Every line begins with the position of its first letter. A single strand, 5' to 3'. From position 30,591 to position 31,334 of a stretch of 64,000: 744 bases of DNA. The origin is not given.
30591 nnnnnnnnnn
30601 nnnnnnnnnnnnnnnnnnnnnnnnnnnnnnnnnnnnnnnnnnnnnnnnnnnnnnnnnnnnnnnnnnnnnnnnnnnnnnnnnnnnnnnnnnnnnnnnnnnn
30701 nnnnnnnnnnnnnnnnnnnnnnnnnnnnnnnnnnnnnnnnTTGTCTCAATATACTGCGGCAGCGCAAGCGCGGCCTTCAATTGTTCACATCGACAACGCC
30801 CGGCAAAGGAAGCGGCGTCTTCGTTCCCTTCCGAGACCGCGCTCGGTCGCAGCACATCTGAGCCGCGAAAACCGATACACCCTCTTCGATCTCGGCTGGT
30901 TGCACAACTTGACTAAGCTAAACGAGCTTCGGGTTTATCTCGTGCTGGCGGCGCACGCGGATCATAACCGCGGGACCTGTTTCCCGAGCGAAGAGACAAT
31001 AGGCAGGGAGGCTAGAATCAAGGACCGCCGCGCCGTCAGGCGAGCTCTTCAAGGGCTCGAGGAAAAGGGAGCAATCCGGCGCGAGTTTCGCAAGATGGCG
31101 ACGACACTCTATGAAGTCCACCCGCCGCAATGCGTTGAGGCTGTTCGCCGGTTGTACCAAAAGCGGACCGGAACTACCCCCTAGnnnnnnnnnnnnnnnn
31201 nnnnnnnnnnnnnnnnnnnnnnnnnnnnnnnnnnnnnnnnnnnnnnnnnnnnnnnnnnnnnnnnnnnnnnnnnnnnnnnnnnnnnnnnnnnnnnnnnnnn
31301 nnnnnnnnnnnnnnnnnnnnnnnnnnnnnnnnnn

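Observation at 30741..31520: Winged-HTH (replication-initiator-like) gene followed by an iteron array with 20-bp periodicity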

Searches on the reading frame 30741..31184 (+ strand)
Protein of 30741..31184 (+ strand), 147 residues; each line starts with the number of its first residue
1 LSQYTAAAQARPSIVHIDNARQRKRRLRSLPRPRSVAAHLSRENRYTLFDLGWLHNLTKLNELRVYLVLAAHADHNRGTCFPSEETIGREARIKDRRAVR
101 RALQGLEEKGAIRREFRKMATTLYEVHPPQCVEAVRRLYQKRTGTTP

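Call 6: search_protein_families(library=pfam, proteins=[window:30741-31184:+], max_evalue=0.1)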
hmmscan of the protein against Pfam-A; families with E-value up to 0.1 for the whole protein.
window:30741-31184:+ (147 aa): 6 families
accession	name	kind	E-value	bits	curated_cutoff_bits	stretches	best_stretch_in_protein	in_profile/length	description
PF13730.12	HTH_36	-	1.6e-10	41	25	1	61-110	6-53/55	Helix-turn-helix domain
PF01726.22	LexA_DNA_bind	-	0.001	19.2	23.7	1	82-115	26-59/65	LexA DNA binding domain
PF21984.2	DnaD_N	-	0.002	18.7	27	1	59-120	13-73/101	DnaD N-terminal domain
PF01978.25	TrmB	-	0.0026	18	25.6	1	61-129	9-67/68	Sugar-specific transcriptional regulator TrmB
PF08461.16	HTH_12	-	0.036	14.4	21.4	1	96-117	32-53/66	Ribonuclease R winged-helix domain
PF05719.16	GPP34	-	0.096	13.2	29.1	1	96-137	89-134/201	Golgi phosphoprotein 3 (GPP34)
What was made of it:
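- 30741..31184 (+): HTH_36 winged-helix gene (147 aa, TTG start), truncated by a 1-nt deletion relative to its homologues. Pfam HTH_36 (call 6).
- Checked: The 147-aa ORF at 30741-31184 has a TTG start and hits Pfam HTH_36 (E 1.6e-10, call 6).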

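Call 9: find_homologous_proteins(query=window:30741-31184:+)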
Query window:30741-31184:+ (147 aa): 4 proteins with E <= 0.001 among 121 candidates.
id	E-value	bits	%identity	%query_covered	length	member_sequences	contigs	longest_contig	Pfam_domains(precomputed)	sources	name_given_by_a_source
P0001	2.8e-70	253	83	96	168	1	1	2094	PF13730.13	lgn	-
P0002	1.4e-42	163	68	74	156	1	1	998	PF13730.13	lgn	-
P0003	1.2e-40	157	70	76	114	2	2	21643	PF13730.13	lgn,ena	-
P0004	2.2e-33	133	75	61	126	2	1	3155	PF13730.13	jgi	jgi:hypothetical protein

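Call 11: find_encoding_contigs(protein=P0001, flank=10000)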
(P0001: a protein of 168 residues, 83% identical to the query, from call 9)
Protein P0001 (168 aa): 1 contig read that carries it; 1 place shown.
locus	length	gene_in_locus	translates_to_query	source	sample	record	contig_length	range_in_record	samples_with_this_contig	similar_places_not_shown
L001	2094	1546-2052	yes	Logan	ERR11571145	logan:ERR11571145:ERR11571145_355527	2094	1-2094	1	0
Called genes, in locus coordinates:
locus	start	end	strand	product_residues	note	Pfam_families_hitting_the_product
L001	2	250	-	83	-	?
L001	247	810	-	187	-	-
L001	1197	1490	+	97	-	PF12728:HTH_17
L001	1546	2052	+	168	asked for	PF13730:HTH_36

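Call 12: find_encoding_contigs(protein=P0003, flank=10000)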
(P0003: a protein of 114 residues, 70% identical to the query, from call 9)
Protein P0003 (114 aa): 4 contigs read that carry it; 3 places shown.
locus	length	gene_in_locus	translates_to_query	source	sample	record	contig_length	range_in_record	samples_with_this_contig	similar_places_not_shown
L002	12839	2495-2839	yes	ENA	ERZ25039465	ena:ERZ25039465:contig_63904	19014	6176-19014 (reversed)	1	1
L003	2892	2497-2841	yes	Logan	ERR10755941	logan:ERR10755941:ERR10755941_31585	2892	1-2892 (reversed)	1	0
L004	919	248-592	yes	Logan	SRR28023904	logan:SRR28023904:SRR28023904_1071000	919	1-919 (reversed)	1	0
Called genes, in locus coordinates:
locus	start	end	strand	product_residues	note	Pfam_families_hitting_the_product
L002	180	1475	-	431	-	PF00589:Phage_integrase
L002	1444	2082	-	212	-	-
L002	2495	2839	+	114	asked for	PF13730:HTH_36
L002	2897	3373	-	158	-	-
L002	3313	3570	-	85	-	-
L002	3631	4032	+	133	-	-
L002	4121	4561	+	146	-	-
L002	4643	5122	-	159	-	-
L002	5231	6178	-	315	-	PF01381:HTH_3, PF12844:HTH_19 (weak), PF13560:HTH_31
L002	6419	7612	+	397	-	PF00872:Transposase_mut, PF10551:MULE (faint)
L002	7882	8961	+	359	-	-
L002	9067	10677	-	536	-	PF13007:LZ_Tnp_IS66, PF13005:zf-IS66, PF03050:DDE_Tnp_IS66, PF13817:DDE_Tnp_IS66_C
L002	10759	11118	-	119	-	PF05717:TnpB_IS66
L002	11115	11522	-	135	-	PF01527:HTH_Tnp_1, PF13384:HTH_23 (weak), PF13518:HTH_28 (weak)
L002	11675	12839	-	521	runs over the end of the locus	-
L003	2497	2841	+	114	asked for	PF13730:HTH_36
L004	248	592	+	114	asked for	PF13730:HTH_36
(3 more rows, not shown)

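Call 13: find_encoding_contigs(protein=P0004, flank=10000)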
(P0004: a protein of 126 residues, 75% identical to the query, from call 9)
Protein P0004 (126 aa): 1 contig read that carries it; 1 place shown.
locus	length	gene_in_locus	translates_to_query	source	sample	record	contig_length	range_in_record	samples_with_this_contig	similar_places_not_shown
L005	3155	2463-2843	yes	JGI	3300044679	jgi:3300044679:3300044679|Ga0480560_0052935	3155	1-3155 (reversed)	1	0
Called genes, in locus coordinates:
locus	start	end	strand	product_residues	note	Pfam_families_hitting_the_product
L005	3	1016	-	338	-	?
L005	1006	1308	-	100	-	-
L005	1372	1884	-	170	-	-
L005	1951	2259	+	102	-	PF12728:HTH_17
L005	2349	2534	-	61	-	-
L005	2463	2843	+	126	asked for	PF13730:HTH_36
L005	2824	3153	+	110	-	?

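Call 14: find_encoding_contigs(protein=P0002, flank=10000)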
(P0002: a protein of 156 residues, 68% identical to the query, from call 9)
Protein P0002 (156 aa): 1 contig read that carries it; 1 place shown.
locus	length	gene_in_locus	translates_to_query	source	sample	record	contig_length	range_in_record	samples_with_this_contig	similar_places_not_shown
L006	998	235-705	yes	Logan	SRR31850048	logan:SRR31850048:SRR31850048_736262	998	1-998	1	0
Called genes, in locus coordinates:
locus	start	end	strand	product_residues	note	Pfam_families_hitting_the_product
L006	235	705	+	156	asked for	PF13730:HTH_36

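Call 25: search_protein_families(library=phrogs, proteins=[window:30741-31184:+], max_evalue=0.01)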
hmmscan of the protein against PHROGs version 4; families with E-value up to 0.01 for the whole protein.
window:30741-31184:+ (147 aa): 12 families
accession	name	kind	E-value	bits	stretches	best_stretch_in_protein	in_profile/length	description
phrog_270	-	DNA, RNA and nucleotide metabolism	3.1e-12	47.6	1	59-121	46-106/383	replication initiation protein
phrog_8102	-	DNA, RNA and nucleotide metabolism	3.6e-09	37.2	1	56-137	31-119/337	replication initiation protein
phrog_391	-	DNA, RNA and nucleotide metabolism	2.2e-08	35.1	1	58-136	15-98/298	replication initiation O-like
phrog_15053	-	unknown function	4.5e-07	30.3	1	62-135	48-123/343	-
phrog_8540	-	DNA, RNA and nucleotide metabolism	1.2e-06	29.8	1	67-121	21-76/196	replication initiation O-like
phrog_1032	-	DNA, RNA and nucleotide metabolism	2.1e-06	29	1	65-122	22-77/281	replication initiation protein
phrog_428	-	DNA, RNA and nucleotide metabolism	2.6e-05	24.5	1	72-122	118-171/455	replication initiation protein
phrog_345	-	DNA, RNA and nucleotide metabolism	5e-05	24.1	1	54-126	39-111/297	replication initiation O-like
phrog_186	-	DNA, RNA and nucleotide metabolism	9.1e-05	23.3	1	61-122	39-102/308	DnaD-like helicase loader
phrog_11896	-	DNA, RNA and nucleotide metabolism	0.00046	21.2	1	66-119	23-77/225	primosomal protein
phrog_4617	-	DNA, RNA and nucleotide metabolism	0.00074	20.2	1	65-121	22-76/223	replication initiation protein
phrog_678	-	DNA, RNA and nucleotide metabolism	0.0018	18.9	1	67-117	77-120/346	replication initiation O-like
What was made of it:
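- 30741..31184 (+): PHROG replication-initiation and O-like families match aa 56-137 only (call 25).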

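Call 26: search_protein_families(library=ncbifam, proteins=[window:30741-31184:+], max_evalue=0.01)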
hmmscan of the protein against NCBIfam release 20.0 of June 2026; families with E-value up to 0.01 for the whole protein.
window:30741-31184:+ (147 aa): 1 family
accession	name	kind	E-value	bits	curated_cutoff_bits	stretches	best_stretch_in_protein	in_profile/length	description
TIGR00498.1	lexA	equivalog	0.0083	15.7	110.95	0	65-116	11-60/203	transcriptional repressor LexA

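Call 28: find_related_loci(query=A1, collection=genome_contigs, flank=10000)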
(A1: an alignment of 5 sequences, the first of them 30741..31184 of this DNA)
Query A1 (147 aa) in genome_contigs; peptide patterns used: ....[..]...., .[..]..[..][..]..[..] (x = any residue, [..] = any of these).
33 stretches matched a pattern; 5 encode a relative of the query (tblastn E <= 1e-3); 5 distinct loci.
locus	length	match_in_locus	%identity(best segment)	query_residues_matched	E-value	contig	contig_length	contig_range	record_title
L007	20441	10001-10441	80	1-147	3e-76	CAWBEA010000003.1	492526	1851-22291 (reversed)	MAG: Candidatus Eremiobacteraeota bacterium isolate MFD00731.bin.1.64 genome assembly, contig: contig_63905, whole genom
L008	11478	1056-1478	74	1-139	7e-57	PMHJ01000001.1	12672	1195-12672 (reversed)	MAG: Vulcanimicrobiota bacterium isolate palsa_1517 73.20120600_P3M.20_contig_693, whole genome shotgun sequence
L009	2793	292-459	40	61-117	8e-10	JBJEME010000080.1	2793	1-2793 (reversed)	MAG: Lachnospira sp. isolate PUUB38_bin.019 NODE_37220_length_2793_cov_24.716216, whole genome shotgun sequence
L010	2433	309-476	40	61-117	8e-10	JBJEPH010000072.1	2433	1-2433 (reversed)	MAG: Eubacterium sp. isolate PUUB23_bin.021 NODE_52067_length_2433_cov_15.539529, whole genome shotgun sequence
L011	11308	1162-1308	39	65-115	4e-6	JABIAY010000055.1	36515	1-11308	MAG: Nitrospina sp. isolate SI048_bin14 k141_432416, whole genome shotgun sequence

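Call 36: search_protein_representatives(alignment_id=A1)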
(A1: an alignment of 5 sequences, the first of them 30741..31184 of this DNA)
Query: 5 sequences, 156 profile positions. Proteins with E-value up to 0.001 (for the whole library): 1773; up to 1e-10: 25; up to 1e-30: 6. The best 150 are listed.
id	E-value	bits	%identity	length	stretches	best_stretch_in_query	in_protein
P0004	6.2e-68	243.8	-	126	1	37-156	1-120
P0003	6.3e-63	227.6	-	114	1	22-134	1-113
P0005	9.0e-44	165.3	-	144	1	5-130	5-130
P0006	9.6e-34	132.8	-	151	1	9-120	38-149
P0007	1.2e-31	126.0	-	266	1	7-130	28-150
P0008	3.4e-31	124.5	-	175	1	5-129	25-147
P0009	5.1e-30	120.7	-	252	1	7-129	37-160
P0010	1.1e-27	113.1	-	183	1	9-127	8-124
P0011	3.5e-27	111.5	-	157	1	12-123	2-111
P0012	2.5e-26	108.7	-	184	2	5-134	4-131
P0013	4.6e-25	104.6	-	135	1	19-129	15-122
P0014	1.7e-21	93.0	-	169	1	35-143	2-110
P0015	2.9e-21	92.2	-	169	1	15-118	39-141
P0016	7.0e-20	87.7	-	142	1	9-130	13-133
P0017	2.2e-19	86.1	-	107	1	34-135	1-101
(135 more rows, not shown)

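Call 40: find_related_loci(query=A3, collection=metagenome_contigs, flank=5000)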
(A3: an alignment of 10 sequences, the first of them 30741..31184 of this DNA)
Query A3 (147 aa) in metagenome_contigs; peptide patterns used: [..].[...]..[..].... (x = any residue, [..] = any of these).
58 stretches matched a pattern; 2 encode a relative of the query (tblastn E <= 1e-3); 2 distinct loci.
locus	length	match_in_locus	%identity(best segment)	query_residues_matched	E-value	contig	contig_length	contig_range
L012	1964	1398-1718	50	30-136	1e-31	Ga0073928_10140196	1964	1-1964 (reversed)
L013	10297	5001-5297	47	35-131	1e-23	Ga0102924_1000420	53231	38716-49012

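Call 41: find_encoding_contigs(protein=P0005, flank=5000, max_places=3)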
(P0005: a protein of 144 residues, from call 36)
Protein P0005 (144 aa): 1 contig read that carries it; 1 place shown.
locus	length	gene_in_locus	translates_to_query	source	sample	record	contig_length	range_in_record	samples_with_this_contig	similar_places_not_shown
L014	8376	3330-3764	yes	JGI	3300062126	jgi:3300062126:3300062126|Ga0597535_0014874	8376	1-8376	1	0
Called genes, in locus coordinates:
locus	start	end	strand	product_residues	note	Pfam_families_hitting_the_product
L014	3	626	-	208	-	?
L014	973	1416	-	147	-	-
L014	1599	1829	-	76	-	-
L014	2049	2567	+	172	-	-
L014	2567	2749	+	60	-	-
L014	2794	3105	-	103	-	-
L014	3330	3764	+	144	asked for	PF13730:HTH_36 (weak)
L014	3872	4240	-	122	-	-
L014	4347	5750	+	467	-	PF02195:ParB_N, PF01555:N6_N4_Mtase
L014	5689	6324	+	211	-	-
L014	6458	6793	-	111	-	-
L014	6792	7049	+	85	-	-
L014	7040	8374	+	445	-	?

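Call 46: find_encoding_contigs(protein=P0006, flank=5000, max_places=3)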
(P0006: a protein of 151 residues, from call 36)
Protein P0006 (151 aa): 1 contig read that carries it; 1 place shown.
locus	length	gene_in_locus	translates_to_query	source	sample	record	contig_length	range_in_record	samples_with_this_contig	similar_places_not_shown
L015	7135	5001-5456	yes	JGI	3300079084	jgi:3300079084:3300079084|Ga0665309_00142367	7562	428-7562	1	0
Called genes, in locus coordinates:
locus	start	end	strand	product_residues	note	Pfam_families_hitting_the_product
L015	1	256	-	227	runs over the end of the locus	?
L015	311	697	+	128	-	PF03625:DUF302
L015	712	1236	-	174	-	PF06776:IalB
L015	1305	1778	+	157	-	-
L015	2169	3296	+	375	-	PF14175:YaaC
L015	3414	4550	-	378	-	PF14659:Phage_int_SAM_3, PF00589:Phage_integrase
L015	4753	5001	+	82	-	PF12728:HTH_17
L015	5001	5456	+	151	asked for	PF13730:HTH_36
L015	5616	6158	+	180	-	-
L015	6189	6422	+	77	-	PF01381:HTH_3 (weak)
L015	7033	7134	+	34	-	?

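Call 47: find_encoding_contigs(protein=P0008, flank=5000, max_places=3)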
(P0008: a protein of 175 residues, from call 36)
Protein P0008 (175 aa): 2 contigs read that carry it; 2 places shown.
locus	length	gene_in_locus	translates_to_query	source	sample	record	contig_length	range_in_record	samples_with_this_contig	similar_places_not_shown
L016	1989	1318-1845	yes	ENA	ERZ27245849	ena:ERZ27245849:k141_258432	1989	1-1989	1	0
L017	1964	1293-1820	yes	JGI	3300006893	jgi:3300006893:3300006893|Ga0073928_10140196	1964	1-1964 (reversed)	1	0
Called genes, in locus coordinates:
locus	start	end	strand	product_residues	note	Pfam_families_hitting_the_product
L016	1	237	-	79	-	?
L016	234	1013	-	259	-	-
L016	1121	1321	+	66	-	PF21531:Rv2175c_wHTH (faint), PF12728:HTH_17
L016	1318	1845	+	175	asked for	PF13730:HTH_36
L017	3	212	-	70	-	?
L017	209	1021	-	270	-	-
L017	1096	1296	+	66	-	PF21531:Rv2175c_wHTH (faint), PF12728:HTH_17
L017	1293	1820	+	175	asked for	PF13730:HTH_36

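Call 59: search_solved_structures(query=A2, max_evalue=1)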
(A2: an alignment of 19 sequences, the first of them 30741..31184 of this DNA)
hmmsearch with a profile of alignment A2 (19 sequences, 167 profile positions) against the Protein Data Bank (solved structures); distinct sequences matched with E-value up to 1: 5.
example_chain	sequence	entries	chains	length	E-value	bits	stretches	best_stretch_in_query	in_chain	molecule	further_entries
7oqv_AAA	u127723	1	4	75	0.029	17.5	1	81-126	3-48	Protein VERNALIZATION INSENSITIVE 3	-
7o6t_A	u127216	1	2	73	0.096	15.8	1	82-126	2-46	Protein VERNALIZATION INSENSITIVE 3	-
3nrv_A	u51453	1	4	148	0.13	15.4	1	44-121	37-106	Putative transcriptional regulator (MarR/EmrR family)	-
3bpv_A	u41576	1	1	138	0.13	15.3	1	82-122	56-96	Transcriptional regulator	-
3bpx_A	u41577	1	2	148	0.15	15.1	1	82-122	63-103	Transcriptional regulator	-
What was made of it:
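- Tried and rejected: Nothing below E = 0.03 (call 59).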

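Call 61: find_encoding_contigs(protein=P0012, flank=5000, max_places=2)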
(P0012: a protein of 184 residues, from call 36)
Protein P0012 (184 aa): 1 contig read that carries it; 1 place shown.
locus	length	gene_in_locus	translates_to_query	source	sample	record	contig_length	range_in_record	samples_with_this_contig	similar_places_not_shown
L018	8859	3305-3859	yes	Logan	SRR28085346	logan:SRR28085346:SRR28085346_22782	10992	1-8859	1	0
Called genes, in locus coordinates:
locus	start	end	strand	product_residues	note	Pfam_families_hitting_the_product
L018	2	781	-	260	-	?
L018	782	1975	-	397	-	PF22022:Phage_int_M (faint), PF14659:Phage_int_SAM_3 (weak), PF00589:Phage_integrase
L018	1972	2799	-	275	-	-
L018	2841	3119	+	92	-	PF13560:HTH_31 (weak), PF01381:HTH_3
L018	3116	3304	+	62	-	PF12728:HTH_17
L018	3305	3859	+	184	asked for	PF13730:HTH_36 (weak)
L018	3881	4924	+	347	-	-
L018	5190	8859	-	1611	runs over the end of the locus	-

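Call 62: find_encoding_contigs(protein=P0009, flank=5000, max_places=2)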
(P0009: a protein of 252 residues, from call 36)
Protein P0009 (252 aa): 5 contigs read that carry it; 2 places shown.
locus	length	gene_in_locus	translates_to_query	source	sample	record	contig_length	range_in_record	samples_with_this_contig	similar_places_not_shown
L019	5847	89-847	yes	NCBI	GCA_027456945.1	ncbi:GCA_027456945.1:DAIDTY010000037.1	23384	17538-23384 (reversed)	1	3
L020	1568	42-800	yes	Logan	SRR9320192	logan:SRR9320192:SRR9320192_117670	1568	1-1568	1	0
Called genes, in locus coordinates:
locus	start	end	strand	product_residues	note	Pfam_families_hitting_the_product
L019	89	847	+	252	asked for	PF13730:HTH_36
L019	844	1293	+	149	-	-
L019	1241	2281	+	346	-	-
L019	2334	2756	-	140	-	-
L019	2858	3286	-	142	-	-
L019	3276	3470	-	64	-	-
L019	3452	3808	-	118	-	-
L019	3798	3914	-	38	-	-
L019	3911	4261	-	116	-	-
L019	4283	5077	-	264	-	-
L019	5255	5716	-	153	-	-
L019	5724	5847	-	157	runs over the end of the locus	-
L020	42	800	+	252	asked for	PF13730:HTH_36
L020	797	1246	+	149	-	-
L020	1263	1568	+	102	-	?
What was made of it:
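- In nearly all loci the element is followed, in the same direction, by the first variable cargo gene (calls 12, 13, 46, 61, 62).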
